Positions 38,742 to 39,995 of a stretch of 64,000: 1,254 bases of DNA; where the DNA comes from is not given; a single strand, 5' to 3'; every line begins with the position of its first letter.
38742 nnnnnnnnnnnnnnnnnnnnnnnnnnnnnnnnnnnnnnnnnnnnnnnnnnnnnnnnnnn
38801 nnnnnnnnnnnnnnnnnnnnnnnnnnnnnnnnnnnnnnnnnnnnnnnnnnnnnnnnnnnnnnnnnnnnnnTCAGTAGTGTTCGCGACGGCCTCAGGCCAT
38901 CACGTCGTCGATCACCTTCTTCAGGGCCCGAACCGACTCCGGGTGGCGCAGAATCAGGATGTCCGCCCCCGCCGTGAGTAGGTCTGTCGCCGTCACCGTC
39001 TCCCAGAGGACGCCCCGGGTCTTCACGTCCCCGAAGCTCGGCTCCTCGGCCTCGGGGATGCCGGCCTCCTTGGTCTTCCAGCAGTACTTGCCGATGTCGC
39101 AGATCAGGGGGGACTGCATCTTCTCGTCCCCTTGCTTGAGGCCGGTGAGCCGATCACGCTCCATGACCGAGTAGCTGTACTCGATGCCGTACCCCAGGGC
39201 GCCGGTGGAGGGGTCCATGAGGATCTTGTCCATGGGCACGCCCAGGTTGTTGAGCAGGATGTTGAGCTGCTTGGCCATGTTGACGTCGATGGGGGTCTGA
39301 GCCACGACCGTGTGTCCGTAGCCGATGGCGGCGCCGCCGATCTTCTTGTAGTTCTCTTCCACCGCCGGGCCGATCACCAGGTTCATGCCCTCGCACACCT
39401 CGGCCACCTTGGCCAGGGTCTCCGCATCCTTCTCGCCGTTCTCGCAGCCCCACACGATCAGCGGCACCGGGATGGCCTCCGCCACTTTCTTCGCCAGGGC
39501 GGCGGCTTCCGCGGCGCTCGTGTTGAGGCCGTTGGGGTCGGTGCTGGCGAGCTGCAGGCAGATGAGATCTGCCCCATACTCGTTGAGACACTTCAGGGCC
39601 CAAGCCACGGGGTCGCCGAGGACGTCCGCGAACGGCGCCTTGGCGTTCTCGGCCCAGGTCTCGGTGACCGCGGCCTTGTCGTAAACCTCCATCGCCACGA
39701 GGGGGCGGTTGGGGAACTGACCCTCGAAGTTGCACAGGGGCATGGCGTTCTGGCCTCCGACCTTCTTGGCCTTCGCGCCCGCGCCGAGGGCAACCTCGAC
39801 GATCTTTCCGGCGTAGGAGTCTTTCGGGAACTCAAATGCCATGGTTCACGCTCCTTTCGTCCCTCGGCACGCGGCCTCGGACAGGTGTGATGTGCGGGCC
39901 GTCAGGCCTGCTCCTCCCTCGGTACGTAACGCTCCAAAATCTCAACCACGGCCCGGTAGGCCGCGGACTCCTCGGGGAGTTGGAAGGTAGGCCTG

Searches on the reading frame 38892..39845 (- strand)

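Call 57: search_protein_families(library=pfam, proteins=[window:38892-39845:-], max_evalue=0.00001)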
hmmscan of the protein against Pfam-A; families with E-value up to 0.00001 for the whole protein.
window:38892-39845:- (317 aa): 1 family
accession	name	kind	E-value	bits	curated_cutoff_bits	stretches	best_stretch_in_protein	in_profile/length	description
PF03599.22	CdhD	-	4.4e-44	151.2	24.8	1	17-307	1-248/387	CO dehydrogenase/acetyl-CoA synthase delta subunit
